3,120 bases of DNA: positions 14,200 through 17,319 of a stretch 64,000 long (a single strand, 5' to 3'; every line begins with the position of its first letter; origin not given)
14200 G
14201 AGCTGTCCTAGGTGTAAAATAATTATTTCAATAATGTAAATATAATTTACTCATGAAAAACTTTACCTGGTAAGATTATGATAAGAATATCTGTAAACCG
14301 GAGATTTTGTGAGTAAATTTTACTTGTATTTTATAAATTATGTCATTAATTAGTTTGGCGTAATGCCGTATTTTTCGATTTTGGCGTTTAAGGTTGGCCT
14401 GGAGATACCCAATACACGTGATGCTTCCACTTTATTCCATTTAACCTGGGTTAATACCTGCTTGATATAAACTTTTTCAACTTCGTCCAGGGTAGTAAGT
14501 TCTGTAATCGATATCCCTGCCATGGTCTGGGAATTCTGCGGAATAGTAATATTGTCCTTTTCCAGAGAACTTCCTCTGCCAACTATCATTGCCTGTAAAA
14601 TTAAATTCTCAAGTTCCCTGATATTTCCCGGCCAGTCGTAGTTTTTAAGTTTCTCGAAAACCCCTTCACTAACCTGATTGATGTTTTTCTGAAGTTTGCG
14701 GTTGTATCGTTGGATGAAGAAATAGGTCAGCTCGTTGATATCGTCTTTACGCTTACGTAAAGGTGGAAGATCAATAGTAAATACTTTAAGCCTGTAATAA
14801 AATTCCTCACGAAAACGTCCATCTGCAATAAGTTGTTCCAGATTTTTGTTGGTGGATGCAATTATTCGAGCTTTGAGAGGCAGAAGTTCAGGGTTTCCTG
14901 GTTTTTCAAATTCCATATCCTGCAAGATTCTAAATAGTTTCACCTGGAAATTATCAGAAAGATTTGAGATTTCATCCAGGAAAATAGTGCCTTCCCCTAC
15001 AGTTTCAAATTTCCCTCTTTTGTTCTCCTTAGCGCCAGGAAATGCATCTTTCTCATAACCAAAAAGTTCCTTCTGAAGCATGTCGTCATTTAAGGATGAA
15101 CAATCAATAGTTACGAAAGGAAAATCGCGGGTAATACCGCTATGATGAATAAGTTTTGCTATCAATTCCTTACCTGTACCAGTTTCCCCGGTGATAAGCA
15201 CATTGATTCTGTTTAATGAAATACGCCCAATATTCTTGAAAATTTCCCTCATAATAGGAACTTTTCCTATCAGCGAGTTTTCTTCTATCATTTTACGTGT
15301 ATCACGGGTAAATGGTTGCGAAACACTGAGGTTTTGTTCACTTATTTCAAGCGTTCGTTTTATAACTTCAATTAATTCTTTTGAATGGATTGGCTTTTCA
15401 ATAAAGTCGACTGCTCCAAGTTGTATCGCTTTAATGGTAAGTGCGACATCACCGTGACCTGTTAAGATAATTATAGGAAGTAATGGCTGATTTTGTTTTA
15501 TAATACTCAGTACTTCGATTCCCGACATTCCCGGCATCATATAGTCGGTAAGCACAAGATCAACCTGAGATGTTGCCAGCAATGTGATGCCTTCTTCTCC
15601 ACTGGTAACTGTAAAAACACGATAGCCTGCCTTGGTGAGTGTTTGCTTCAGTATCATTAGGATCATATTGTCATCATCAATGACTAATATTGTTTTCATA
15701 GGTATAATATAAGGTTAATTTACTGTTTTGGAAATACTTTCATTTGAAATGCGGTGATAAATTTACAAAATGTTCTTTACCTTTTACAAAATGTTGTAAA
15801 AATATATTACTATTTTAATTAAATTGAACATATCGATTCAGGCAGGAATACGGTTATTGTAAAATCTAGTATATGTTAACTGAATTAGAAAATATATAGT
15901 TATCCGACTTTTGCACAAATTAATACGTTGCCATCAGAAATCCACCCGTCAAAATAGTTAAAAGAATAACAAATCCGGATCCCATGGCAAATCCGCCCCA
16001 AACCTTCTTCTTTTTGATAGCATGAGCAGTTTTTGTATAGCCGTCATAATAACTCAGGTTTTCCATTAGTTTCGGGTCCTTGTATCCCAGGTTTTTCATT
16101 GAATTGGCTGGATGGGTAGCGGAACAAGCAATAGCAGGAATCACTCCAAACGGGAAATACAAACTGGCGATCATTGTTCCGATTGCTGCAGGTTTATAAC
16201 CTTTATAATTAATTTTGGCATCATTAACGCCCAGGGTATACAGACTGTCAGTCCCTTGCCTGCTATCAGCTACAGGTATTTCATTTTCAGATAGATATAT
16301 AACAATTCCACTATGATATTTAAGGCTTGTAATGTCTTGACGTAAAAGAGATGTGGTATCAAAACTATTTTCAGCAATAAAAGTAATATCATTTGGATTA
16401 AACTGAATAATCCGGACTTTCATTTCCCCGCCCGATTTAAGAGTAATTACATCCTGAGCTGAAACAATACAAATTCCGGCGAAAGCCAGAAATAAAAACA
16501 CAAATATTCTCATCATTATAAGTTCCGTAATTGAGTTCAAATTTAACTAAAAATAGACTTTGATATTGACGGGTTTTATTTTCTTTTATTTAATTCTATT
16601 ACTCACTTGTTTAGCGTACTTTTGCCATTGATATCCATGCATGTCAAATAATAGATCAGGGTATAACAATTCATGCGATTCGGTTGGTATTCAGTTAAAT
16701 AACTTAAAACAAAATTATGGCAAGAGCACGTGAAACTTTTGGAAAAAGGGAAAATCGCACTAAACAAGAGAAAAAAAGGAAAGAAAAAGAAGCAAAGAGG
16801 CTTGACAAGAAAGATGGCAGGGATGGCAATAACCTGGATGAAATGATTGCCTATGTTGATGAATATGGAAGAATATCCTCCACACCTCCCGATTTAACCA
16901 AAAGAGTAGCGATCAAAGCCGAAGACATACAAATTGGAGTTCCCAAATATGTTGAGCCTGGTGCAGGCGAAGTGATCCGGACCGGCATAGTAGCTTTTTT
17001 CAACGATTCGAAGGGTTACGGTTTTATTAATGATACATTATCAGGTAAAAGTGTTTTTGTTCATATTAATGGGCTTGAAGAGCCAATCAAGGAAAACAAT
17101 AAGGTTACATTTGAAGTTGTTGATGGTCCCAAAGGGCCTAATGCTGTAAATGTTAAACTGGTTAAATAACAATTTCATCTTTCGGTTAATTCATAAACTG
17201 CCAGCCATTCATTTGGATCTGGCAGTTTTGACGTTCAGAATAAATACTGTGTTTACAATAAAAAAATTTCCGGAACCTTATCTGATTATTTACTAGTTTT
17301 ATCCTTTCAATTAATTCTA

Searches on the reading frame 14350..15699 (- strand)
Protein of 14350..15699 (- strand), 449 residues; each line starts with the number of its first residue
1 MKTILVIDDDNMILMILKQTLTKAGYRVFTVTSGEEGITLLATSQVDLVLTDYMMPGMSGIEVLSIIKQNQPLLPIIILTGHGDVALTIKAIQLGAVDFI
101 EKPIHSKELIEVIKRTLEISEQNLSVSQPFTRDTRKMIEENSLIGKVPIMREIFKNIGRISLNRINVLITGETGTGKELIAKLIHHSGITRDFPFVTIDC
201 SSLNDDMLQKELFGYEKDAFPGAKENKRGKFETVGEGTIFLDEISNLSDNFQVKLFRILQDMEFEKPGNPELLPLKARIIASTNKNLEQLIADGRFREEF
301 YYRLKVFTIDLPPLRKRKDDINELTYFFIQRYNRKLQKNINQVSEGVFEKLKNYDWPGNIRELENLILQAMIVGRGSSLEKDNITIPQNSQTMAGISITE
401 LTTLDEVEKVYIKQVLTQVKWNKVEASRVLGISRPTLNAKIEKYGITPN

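Call 7: search_protein_families(library=pfam, proteins=[window:14350-15699:-], max_evalue=0.01)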
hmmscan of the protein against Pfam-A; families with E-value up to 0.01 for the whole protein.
window:14350-15699:- (449 aa): 8 families
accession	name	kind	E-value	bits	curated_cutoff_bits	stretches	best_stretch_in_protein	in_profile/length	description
PF00158.32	Sigma54_activat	-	5.6e-55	186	20.2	1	143-309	1-167/168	Sigma-54 interaction domain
PF00072.30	Response_reg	-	5.4e-33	113.9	30.2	1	4-113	1-110/111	Response regulator receiver domain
PF14532.12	Sigma54_activ_2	-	3.6e-22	79.5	25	1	144-314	1-138/138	Sigma-54 interaction domain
PF25601.1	AAA_lid_14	-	4.4e-21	74.9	27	1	315-384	1-70/87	AAA+ ATPase lid domain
PF02954.25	HTH_8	-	1e-12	48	22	1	403-444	1-42/42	Bacterial regulatory protein, Fis family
PF07728.20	AAA_5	-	3.3e-06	27.6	22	1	166-286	1-124/139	AAA domain (dynein-related subfamily)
PF00004.35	AAA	-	3.4e-05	24.8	21.2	1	167-300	1-127/131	ATPase family associated with various cellular activities (AAA)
PF07724.20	AAA_2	-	0.0014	19.1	27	1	165-289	4-129/166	AAA domain (Cdc48 subfamily)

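Call 27: find_homologous_proteins(query=window:14350-15699:-)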
Query window:14350-15699:- (449 aa): 8000 proteins with E <= 0.001 among 8000 candidates; the best 120 are listed.
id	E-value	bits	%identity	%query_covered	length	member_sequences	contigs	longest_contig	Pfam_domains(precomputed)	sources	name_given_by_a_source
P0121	2.2e-275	931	95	100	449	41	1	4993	PF00158.33,PF25601.2,PF02954.26,PF14532.13,PF07728.21,PF00072.31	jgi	jgi:DNA-binding NtrC family response regulator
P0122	1.3e-262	889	90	100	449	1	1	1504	PF00158.33,PF25601.2,PF02954.26,PF14532.13,PF07728.21,PF00072.31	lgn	-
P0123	1.4e-259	879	89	100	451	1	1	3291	PF00158.33,PF25601.2,PF02954.26,PF14532.13,PF00072.31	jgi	jgi:DNA-binding NtrC family response regulator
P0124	8.6e-259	876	89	100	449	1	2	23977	PF00158.33,PF25601.2,PF02954.26,PF14532.13,PF07728.21,PF00072.31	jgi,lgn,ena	-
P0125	1.1e-256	869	89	99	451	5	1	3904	PF00158.33,PF25601.2,PF02954.26,PF14532.13,PF00072.31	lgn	-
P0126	8.4e-256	867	88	99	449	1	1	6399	PF00158.33,PF25601.2,PF02954.26,PF14532.13,PF00072.31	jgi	-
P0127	3.1e-254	861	88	100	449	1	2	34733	PF00158.33,PF25601.2,PF02954.26,PF14532.13,PF07728.21,PF00072.31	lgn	-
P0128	1.0e-252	856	88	100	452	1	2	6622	PF00158.33,PF07724.21,PF25601.2,PF02954.26,PF00004.36,PF14532.13,PF07728.21,PF00072.31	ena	-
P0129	1.4e-252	856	87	100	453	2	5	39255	PF00158.33,PF25601.2,PF02954.26,PF14532.13,PF07728.21,PF00072.31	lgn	-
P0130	2.3e-252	855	87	100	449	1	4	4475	PF00158.33,PF25601.2,PF02954.26,PF14532.13,PF07728.21,PF00072.31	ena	-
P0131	8.4e-252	853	87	100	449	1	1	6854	PF00158.33,PF25601.2,PF02954.26,PF14532.13,PF07728.21,PF00072.31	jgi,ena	-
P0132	5.5e-251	851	87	100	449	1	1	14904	PF00158.33,PF25601.2,PF02954.26,PF14532.13,PF07728.21,PF00072.31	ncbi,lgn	-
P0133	1.2e-250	850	87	100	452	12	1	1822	PF00158.33,PF07724.21,PF25601.2,PF02954.26,PF00004.36,PF14532.13,PF07728.21,PF00072.31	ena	-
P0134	1.2e-250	850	87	99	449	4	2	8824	PF00158.33,PF07724.21,PF25601.2,PF02954.26,PF14532.13,PF00072.31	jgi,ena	-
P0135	5.7e-249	844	87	99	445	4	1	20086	PF00158.33,PF25601.2,PF02954.26,PF14532.13,PF07728.21,PF00072.31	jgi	-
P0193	4.5e-177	607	62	100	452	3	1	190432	PF00158.33,PF25601.2,PF02954.26,PF14532.13,PF07728.21,PF00072.31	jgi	-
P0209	3.8e-170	584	59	100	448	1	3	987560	PF00158.33,PF25601.2,PF02954.26,PF14532.13,PF07728.21,PF00072.31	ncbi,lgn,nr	ncbi:MAG: sigma-54-dependent Fis family transcriptional regulator [Bacteroidales bacterium]|nr:sigma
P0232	4.8e-165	568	57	100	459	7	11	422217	PF00158.33,PF25601.2,PF02954.26,PF14532.13,PF00072.31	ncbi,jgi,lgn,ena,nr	ncbi:MAG: Fis family transcriptional regulator [Bacteroidetes bacterium HGW-Bacteroidetes-11]|jgi:DN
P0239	2.8e-163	562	57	100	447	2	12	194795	PF00158.33,PF25601.2,PF02954.26,PF14532.13,PF07728.21,PF00072.31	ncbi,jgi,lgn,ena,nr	ncbi:MAG TPA: sigma-54 dependent transcriptional regulator [Lentimicrobium sp.]|jgi:DNA-binding NtrC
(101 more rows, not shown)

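Call 37: find_encoding_contigs(protein=P0209, flank=8000, max_places=1)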
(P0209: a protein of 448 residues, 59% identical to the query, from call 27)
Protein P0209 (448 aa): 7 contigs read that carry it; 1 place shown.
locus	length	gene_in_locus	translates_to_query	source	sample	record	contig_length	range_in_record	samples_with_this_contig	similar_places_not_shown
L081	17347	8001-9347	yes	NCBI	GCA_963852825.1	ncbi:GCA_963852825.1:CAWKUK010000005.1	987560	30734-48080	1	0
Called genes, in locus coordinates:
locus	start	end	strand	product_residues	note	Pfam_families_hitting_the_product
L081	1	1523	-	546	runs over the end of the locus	-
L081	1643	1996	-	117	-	PF01253:SUI1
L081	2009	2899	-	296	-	PF00781:DAGK_cat, PF19279:YegS_C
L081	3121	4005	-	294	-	-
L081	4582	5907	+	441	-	PF06857:ACP, PF03328:HpcH_HpaI, PF15617:C-C_Bond_Lyase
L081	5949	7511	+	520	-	PF04223:CitF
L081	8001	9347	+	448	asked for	PF00072:Response_reg, PF00158:Sigma54_activat, PF14532:Sigma54_activ_2, PF07728:AAA_5 (weak), PF25601:AAA_lid_14, PF02954:HTH_8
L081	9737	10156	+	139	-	-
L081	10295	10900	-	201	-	PF12804:NTP_transf_3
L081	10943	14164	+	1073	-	PF14691:Fer4_20, PF00070:Pyr_redox (faint), PF07992:Pyr_redox_2, PF13450:NAD_binding_8, PF13738:Pyr_redox_3 (faint)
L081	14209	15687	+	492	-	PF00291:PALP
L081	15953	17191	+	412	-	PF00291:PALP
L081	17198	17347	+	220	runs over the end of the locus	PF13085:Fer2_3 (weak), PF01799:Fer2_2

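Call 38: find_encoding_contigs(protein=P0232, flank=8000, max_places=1)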
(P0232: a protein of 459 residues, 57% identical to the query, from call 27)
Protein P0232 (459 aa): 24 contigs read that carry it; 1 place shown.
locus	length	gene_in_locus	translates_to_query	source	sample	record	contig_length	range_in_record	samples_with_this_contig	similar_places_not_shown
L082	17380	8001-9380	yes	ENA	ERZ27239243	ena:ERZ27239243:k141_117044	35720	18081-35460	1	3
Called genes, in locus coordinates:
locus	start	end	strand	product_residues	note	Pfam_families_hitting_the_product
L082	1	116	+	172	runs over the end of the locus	-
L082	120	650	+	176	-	PF00293:NUDIX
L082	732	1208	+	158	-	PF04116:FA_hydroxylase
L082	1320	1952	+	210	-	PF18916:Lycopene_cyc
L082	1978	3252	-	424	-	PF00924:MS_channel_2nd, PF21082:MS_channel_3rd (weak)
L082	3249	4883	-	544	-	-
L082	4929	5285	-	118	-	PF01253:SUI1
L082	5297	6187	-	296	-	PF00781:DAGK_cat, PF19279:YegS_C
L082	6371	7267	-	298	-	-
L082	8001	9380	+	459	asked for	PF00072:Response_reg, PF00158:Sigma54_activat, PF14532:Sigma54_activ_2, PF25601:AAA_lid_14, PF02954:HTH_8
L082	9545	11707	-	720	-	PF10459:Peptidase_S46, PF13365:Trypsin_2 (faint)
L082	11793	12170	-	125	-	PF01042:Ribonuc_L-PSP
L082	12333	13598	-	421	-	PF07690:MFS_1, PF12832:MFS_1_like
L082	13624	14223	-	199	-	PF01063:Aminotran_4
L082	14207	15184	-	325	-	PF00425:Chorismate_bind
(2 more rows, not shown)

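Call 39: find_encoding_contigs(protein=P0239, flank=8000, max_places=1)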
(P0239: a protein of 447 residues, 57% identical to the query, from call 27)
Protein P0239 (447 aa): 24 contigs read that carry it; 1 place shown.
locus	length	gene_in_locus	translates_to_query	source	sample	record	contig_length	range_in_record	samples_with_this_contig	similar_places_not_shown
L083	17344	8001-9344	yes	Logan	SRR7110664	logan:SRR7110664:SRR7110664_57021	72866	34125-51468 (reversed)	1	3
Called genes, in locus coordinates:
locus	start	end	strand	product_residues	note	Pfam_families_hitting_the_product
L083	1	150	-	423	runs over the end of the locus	PF00924:MS_channel_2nd, PF21082:MS_channel_3rd (faint)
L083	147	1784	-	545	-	-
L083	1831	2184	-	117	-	PF01253:SUI1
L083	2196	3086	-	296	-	PF00781:DAGK_cat, PF19279:YegS_C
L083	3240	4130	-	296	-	-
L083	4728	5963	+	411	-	PF06857:ACP, PF03328:HpcH_HpaI, PF15617:C-C_Bond_Lyase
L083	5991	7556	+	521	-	PF04223:CitF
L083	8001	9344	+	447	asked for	PF00072:Response_reg, PF00158:Sigma54_activat, PF14532:Sigma54_activ_2, PF07728:AAA_5 (weak), PF25601:AAA_lid_14, PF02954:HTH_8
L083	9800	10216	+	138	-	-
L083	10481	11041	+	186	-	-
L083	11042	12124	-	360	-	PF02492:cobW, PF25204:DAAF9_2 (faint), PF07683:CobW_C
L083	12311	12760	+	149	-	-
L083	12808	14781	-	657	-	PF02689:Herpes_Helicase (faint), PF05970:PIF1, PF13245:AAA_19, PF13401:AAA_22 (weak), PF13604:AAA_30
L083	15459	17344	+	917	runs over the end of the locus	-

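Call 40: find_encoding_contigs(protein=P0193, flank=8000, max_places=1)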
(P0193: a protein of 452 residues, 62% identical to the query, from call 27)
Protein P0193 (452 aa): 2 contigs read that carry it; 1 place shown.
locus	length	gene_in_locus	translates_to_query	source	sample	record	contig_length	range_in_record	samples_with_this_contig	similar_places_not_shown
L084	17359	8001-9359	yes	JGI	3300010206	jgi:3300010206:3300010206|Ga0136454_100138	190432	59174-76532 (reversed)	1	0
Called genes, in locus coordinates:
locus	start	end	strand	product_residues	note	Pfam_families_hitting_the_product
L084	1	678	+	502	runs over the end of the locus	PF18936:DUF5684, PF10502:Peptidase_S26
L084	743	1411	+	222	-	-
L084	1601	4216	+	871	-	PF13491:FtsK_4TM, PF17854:FtsK_alpha, PF01580:FtsK_SpoIIIE, PF09397:FtsK_gamma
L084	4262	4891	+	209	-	PF16584:LolA_2 (weak), PF03548:LolA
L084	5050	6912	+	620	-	PF02838:Glyco_hydro_20b, PF00728:Glyco_hydro_20, PF13287:Fn3_assoc, PF13290:CHB_HEX_C_1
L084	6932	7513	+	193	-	-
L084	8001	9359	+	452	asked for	PF00072:Response_reg, PF00158:Sigma54_activat, PF14532:Sigma54_activ_2, PF07728:AAA_5 (weak), PF25601:AAA_lid_14, PF02954:HTH_8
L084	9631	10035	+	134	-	-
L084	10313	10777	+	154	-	PF14352:DUF4402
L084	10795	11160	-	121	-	-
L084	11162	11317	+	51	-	PF14352:DUF4402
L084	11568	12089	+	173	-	PF14352:DUF4402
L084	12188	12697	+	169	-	PF14352:DUF4402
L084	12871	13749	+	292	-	-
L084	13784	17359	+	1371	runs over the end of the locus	PF00041:fn3 (weak), PF10162:G8 (weak)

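Call 53: search_solved_structures(query=window:14350-15699:-, show_alignments=2, max_evalue=1e-30)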
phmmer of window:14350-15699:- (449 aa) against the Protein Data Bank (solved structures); distinct sequences matched with E-value up to 1e-30: 35.
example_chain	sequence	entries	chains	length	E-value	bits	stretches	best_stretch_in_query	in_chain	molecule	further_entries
4l4u_A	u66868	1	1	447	3.5e-92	312.6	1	3-446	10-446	Transcriptional regulator (NtrC family)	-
1ny5_A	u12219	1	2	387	2.8e-84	286.6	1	3-389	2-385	transcriptional regulator (NtrC family)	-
3dzd_A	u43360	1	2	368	1.2e-76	261.4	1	2-377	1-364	Transcriptional regulator (NtrC family)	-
5ep0_A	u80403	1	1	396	2.2e-71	244.1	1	3-378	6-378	Putative repressor protein luxO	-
9qq6_C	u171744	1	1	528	2.7e-66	227.4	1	132-441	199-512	Nif-specific regulatory protein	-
1ojl_A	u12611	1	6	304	1.2e-65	225.2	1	142-442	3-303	TRANSCRIPTIONAL REGULATORY PROTEIN ZRAR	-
5m7n_A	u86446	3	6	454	6.8e-63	216.2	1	3-379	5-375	Nitrogen assimilation regulatory protein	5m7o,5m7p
1ny6_A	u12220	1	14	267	6.4e-61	209.7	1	136-389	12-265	transcriptional regulator (NtrC family)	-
4ly6_A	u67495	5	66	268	6.9e-61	209.6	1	136-389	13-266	Transcriptional regulator (NtrC family)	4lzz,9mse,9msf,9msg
3m0e_A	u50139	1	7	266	3.5e-60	207.2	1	136-389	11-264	Transcriptional regulator (NtrC family)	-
4qhs_A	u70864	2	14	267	7.6e-58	199.5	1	159-385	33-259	Flagellar regulatory protein C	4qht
6lua_A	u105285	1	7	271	5.5e-57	196.7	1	159-385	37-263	Flagellar regulatory protein C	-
6luf_A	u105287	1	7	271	1.4e-56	195.3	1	159-385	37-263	Flagellar regulatory protein C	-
6jdi_A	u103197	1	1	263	9.5e-56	192.6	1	142-372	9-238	Nitrogen assimilation regulatory protein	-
8p53_C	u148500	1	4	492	1.4e-55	192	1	62-372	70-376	Transcriptional regulator FleQ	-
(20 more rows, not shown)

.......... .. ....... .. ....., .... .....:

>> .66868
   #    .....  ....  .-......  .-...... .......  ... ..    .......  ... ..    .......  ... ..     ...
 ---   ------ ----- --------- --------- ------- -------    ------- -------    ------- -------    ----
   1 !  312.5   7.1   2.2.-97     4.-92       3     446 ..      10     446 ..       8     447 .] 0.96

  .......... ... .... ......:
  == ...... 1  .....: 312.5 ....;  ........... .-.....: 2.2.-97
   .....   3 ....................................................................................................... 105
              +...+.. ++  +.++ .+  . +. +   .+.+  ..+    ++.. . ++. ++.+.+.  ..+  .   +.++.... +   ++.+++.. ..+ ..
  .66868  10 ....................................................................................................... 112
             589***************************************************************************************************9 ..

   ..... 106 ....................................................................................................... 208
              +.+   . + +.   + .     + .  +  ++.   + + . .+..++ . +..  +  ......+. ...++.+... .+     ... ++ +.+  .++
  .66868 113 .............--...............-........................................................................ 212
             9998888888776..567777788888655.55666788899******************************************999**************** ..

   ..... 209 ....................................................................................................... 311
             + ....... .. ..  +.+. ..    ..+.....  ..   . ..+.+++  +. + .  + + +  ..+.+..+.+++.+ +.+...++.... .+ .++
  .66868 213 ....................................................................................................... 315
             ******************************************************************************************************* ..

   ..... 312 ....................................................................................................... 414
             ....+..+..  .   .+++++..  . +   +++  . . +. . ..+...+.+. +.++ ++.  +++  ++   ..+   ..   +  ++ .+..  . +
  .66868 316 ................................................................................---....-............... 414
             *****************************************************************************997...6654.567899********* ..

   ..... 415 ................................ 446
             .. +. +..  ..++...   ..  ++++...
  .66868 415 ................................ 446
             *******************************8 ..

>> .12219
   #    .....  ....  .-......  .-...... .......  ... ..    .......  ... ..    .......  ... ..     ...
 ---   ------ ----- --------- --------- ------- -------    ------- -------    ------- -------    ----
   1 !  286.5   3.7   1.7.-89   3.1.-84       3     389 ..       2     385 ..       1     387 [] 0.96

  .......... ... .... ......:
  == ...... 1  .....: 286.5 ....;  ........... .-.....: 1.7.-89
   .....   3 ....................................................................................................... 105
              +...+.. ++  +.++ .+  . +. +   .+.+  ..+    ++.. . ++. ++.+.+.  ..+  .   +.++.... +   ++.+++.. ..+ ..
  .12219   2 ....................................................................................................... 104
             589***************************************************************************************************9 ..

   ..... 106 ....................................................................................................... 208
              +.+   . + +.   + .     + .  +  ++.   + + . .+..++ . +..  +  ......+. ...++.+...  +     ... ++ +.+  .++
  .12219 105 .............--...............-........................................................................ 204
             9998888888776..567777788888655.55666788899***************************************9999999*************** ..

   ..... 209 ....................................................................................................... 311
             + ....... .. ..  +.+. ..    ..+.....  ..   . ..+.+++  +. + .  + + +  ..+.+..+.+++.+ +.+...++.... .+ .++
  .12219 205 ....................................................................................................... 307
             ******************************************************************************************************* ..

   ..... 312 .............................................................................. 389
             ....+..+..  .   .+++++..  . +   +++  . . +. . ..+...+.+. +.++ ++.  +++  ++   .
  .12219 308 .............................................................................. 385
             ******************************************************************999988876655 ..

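Call 70: search_protein_families(library=ncbifam, proteins=[window:14350-15699:-], max_evalue=0.01)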
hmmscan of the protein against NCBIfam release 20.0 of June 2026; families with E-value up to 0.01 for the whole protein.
window:14350-15699:- (449 aa): 123 families (the best 25 are shown)
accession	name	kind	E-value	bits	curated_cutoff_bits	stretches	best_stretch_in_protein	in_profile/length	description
TIGR01818.1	ntrC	equivalog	7.5e-112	374.5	558.6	1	4-381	1-374/463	nitrogen regulation protein NR(I)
NF008469.0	PRK11361.1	equivalog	4.1e-107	358.8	714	1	2-448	5-458/461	acetoacetate metabolism transcriptional regulator AtoC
TIGR02915.1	PEP_resp_reg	equivalog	4.2e-103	345.6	502.6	1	4-446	1-444/445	PEP-CTERM-box response regulator transcription factor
NF007689.0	PRK10365.1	equivalog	3e-95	319.6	760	1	4-442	8-440/441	sigma-54-dependent response regulator transcription factor ZraR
NF008176.1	PRK10923.1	equivalog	6e-93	312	620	1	4-367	6-364/469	nitrogen regulation protein NR(I)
NF051870.1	NAssimRespRegNtrX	equivalog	5.8e-89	299.1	600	1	2-445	2-451/452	nitrogen assimilation response regulator NtrX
NF041946.1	LuxO_transreg_Vib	equivalog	8e-87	291.9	800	1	8-415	3-407/463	quorum-sensing sigma-54 dependent transcriptional regulator LuxO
NF041552.1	TF_PrdR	equivalog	2.4e-84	283.7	795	1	114-445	241-577/577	sigma-54 dependent transcriptional regulator PrdR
TIGR01817.1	nifA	equivalog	4.1e-84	283.2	528.85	1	127-400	182-454/534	nif-specific transcriptional activator NifA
NF011695.0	PRK15115.1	equivalog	2.2e-82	277.2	763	1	3-436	8-428/445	two-component system response regulator GlrR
NF003451.0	PRK05022.1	equivalog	1.7e-77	261.3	476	1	113-438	162-502/512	nitric oxide reductase transcriptional regulator NorR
NF049963.1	RespRegFlgRCampy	domain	3.6e-76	256.7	750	1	3-445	3-428/429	fla regulon two-component system response regulator FlgR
NF038308.1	RNA_repair_RtcR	equivalog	3.2e-75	254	650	1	87-444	125-516/530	RNA repair transcriptional activator RtcR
NF050807.1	TransRegFlbDCaul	equivalog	1.6e-74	251.4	750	1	18-444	17-438/454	sigma-54-dependent transcriptional regulator FlbD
NF041906.1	V4R_TF_MobR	exception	2e-72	244.4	999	1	144-444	235-544/544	phenol degradation transcriptional regulator MobR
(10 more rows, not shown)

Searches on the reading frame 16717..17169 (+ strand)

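Call 7: search_protein_families(library=pfam, proteins=[window:16717-17169:+], max_evalue=0.01)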
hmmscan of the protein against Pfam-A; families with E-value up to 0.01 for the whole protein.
window:16717-17169:+ (150 aa): 1 family
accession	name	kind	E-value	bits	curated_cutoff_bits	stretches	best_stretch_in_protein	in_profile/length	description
PF00313.28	CSD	-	2e-16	60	27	1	89-148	2-65/66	'Cold-shock' DNA-binding domain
